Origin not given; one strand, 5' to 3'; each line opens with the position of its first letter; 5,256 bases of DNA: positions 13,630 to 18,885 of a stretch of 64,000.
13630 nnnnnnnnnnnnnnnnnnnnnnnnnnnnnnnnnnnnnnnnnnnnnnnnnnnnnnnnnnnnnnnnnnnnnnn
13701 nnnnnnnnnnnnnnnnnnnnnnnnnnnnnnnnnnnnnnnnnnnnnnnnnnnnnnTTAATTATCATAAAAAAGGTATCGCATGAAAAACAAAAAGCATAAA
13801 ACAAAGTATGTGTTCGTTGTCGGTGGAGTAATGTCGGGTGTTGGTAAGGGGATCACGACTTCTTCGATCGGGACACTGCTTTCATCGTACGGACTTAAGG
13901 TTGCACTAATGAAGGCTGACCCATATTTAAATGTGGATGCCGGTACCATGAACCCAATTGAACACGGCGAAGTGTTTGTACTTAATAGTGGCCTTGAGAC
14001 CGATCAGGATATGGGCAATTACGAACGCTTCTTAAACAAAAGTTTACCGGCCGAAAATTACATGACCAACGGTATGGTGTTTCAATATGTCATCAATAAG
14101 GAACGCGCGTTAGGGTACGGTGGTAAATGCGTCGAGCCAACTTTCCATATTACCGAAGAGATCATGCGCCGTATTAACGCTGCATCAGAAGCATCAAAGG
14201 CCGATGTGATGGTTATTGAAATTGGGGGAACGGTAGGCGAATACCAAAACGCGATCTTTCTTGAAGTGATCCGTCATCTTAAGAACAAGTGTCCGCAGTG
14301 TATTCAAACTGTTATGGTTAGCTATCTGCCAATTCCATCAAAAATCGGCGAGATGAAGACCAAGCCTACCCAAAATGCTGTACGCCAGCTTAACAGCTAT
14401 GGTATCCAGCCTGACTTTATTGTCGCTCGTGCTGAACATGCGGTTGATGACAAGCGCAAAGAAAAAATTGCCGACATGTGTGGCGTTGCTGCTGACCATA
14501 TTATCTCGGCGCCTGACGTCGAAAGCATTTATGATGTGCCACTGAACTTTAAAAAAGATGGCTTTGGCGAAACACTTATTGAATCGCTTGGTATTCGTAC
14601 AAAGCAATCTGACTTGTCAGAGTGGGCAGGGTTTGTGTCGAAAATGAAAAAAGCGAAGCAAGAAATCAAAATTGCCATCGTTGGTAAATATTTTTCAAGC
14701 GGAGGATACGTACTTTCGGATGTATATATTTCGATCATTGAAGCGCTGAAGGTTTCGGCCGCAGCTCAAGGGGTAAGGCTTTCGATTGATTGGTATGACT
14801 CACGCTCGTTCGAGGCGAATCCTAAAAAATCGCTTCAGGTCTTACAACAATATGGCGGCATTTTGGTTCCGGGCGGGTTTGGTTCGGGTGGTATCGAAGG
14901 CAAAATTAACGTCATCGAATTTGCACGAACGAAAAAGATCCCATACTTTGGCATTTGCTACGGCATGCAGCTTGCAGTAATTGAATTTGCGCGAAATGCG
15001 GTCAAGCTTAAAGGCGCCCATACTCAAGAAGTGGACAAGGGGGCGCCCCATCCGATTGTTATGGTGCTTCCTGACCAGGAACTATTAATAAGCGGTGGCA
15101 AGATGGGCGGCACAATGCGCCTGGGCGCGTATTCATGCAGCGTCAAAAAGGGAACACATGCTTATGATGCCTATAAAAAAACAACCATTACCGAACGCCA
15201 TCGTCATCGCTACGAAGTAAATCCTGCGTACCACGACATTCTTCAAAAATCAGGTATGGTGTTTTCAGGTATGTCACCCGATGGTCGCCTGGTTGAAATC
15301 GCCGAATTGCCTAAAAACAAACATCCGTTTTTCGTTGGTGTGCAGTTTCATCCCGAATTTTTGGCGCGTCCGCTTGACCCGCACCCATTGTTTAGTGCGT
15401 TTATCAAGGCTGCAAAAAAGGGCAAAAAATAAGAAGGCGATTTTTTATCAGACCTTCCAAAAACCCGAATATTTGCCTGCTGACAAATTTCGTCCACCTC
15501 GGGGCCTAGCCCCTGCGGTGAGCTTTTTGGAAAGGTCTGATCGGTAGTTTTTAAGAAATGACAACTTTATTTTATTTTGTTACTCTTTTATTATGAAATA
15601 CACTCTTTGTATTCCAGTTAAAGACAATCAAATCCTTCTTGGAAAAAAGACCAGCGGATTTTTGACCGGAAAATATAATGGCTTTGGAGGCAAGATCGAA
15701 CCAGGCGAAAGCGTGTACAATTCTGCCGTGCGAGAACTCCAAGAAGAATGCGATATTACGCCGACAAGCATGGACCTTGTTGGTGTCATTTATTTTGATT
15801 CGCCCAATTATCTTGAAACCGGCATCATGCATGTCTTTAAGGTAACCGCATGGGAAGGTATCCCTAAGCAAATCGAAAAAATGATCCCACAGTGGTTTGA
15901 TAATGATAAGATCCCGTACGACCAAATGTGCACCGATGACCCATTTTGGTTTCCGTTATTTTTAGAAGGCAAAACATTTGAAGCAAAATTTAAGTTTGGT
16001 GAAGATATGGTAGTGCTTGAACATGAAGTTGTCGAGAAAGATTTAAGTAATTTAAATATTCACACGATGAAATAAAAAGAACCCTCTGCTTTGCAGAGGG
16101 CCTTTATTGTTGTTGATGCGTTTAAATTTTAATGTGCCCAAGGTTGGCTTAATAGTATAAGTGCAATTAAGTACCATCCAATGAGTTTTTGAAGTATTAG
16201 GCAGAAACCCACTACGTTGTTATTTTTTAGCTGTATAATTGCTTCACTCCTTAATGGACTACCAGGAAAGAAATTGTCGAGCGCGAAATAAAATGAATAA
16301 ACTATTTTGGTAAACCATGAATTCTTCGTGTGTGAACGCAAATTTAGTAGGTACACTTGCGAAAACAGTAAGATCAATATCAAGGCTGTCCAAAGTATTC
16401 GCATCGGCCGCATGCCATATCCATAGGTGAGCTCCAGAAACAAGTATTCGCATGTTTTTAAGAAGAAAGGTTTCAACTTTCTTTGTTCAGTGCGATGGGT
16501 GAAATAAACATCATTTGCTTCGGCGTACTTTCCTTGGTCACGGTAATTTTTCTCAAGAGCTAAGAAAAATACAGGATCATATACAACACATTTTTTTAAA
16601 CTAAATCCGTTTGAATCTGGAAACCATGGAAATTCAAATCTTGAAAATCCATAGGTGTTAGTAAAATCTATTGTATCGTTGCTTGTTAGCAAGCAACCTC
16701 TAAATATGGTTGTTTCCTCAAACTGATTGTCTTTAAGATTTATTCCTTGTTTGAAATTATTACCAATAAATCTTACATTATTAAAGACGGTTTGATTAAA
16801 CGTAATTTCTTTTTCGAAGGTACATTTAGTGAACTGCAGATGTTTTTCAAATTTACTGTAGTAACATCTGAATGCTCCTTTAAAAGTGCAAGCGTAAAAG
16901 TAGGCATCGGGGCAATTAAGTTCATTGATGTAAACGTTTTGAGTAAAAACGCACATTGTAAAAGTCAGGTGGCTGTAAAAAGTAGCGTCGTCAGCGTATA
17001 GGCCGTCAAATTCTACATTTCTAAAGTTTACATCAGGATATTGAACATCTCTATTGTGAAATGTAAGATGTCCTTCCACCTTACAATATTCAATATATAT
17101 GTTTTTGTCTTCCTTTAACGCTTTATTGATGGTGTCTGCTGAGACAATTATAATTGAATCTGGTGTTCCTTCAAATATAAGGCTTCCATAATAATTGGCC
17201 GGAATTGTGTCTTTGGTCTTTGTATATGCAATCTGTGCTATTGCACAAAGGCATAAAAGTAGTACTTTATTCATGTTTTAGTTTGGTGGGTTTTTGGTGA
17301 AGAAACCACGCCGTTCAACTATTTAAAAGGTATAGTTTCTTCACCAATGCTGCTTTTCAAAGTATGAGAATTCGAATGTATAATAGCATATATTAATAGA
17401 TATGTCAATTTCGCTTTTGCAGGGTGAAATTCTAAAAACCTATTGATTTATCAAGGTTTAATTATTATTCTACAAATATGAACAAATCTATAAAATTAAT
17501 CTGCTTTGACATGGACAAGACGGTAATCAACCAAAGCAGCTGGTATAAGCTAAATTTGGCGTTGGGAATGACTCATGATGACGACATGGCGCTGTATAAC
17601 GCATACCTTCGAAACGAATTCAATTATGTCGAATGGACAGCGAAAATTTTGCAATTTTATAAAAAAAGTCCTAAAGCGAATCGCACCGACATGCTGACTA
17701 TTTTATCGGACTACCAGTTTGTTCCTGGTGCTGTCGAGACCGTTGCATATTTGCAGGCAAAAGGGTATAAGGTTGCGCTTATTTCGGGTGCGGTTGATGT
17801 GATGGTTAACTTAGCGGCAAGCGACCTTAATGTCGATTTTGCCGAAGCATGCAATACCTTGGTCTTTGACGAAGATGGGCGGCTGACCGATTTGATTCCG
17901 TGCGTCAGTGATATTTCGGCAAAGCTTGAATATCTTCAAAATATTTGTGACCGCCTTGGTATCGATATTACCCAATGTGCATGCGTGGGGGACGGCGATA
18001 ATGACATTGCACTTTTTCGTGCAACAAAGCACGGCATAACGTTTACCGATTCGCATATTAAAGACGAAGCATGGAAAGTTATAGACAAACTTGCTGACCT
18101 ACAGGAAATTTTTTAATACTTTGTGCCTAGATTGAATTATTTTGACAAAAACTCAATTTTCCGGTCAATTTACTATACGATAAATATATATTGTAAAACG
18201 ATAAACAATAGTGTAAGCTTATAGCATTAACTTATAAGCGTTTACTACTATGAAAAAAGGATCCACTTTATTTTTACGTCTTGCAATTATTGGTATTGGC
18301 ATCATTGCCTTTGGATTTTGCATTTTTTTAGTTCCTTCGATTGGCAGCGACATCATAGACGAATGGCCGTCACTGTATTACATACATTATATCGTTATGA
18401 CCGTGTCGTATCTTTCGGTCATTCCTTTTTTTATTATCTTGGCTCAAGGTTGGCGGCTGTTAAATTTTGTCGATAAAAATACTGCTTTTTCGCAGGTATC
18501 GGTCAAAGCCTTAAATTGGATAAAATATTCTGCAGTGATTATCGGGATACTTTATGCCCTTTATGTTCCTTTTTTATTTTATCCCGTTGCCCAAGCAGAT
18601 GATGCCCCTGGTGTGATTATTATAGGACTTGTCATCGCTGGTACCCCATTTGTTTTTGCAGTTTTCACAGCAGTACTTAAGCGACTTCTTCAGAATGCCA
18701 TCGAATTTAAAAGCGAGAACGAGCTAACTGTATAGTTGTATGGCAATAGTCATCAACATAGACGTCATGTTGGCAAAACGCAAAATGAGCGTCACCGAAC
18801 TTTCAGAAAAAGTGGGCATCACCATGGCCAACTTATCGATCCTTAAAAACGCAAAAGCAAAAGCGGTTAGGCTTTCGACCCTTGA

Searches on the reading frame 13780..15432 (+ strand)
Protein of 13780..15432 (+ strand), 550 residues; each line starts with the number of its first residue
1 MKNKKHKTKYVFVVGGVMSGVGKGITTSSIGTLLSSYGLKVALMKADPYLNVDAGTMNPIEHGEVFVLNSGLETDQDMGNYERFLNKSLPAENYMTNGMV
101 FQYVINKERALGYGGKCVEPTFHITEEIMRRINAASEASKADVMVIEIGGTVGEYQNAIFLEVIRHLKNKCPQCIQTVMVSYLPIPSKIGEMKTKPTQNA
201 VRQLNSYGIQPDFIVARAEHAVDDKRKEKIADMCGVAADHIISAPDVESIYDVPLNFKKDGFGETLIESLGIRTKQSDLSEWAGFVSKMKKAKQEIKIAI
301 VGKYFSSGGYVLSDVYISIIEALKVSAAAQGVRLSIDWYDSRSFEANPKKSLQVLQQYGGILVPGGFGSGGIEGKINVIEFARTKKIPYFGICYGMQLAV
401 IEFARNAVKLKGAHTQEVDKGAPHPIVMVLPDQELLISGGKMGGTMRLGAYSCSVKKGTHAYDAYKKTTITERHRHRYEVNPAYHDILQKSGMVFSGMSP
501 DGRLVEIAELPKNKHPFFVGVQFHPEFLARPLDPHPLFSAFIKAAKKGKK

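Call 8: search_protein_families(library=pfam, proteins=[window:13780-15432:+], max_evalue=0.001)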
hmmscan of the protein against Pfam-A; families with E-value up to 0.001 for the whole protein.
window:13780-15432:+ (550 aa): 4 families
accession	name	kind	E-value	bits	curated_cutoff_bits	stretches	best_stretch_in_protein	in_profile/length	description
PF06418.20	CTP_synth_N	-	1.6e-97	326.5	26.1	1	9-271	1-264/265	CTP synthase N-terminus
PF00117.34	GATase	-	4.3e-37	128.1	22.8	1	312-543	2-189/190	Glutamine amidotransferase class-I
PF07722.19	Peptidase_C26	-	2.1e-07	31.4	20.5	1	376-526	95-219/219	Peptidase C26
PF01656.29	CbiA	-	2.3e-06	28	25.4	1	14-292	3-68/125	CobQ/CobB/MinD/ParA nucleotide binding domain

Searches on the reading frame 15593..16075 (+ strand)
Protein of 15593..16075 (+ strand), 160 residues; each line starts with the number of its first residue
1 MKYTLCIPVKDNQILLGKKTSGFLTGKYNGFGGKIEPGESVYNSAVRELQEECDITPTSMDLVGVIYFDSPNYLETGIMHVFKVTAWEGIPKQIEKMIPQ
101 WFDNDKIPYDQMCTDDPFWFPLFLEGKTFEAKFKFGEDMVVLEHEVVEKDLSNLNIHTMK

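Call 8: search_protein_families(library=pfam, proteins=[window:15593-16075:+], max_evalue=0.001)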
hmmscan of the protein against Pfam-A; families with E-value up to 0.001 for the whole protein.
window:15593-16075:+ (160 aa): 1 family
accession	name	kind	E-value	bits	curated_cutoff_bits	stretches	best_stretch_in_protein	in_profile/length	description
PF00293.34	NUDIX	-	9.3e-12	45.5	21.1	1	6-108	8-119/134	NUDIX domain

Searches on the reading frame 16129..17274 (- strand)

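Call 8: search_protein_families(library=pfam, proteins=[window:16129-17274:-], max_evalue=0.001)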
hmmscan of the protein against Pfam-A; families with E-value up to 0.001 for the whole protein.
window:16129-17274:- (381 aa): 1 family
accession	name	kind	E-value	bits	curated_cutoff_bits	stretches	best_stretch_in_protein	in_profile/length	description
PF13576.12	Pentapeptide_3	-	9.3e-09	35.8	27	1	141-181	5-45/48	Pentapeptide repeats (9 copies)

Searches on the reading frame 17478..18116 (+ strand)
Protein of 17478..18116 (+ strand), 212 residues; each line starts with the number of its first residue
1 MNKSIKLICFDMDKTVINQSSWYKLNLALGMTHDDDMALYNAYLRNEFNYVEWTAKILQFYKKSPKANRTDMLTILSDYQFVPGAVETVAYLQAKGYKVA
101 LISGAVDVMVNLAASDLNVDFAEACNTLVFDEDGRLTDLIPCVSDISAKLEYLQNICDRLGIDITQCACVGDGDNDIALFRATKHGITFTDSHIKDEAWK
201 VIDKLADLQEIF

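Call 8: search_protein_families(library=pfam, proteins=[window:17478-18116:+], max_evalue=0.001)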
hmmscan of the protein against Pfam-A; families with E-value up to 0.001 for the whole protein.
window:17478-18116:+ (212 aa): 7 families
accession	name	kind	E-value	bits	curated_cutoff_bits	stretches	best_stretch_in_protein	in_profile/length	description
PF00702.32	Hydrolase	-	8.8e-15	56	26.4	1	5-181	1-188/191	haloacid dehalogenase-like hydrolase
PF12710.13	HAD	-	3.3e-12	47.6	27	1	9-181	2-189/189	haloacid dehalogenase-like hydrolase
PF08282.18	Hydrolase_3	-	1.3e-09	38.7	20.9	1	148-192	187-231/255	haloacid dehalogenase-like hydrolase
PF06888.18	Put_Phosphatase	-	5e-07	29.8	27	1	7-143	2-138/234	Putative Phosphatase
PF13419.12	HAD_2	-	9.4e-07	29.6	23.8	0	9-117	2-116/178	Haloacid dehalogenase-like hydrolase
PF05116.19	S6PP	-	6.2e-06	26.4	20.3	1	133-200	153-217/247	Sucrose-6F-phosphate phosphohydrolase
PF24694.1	LNS2_PITM1-3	-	0.00046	20.6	27.7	0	75-182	16-112/124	PITM 1-3, LNS2 domain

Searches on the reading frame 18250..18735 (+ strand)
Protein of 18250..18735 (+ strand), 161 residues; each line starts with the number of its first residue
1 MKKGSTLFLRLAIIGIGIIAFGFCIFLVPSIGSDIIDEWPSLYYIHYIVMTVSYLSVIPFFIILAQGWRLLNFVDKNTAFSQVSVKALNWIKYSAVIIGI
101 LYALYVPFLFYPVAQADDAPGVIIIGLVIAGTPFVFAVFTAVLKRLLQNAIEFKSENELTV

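Call 8: search_protein_families(library=pfam, proteins=[window:18250-18735:+], max_evalue=0.001)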
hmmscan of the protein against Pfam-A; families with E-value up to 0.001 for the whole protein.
window:18250-18735:+ (161 aa): 1 family
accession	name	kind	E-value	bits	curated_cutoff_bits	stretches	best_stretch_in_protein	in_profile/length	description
PF11188.13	DUF2975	-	3.2e-32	111.6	27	1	37-161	8-130/130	Protein of unknown function (DUF2975)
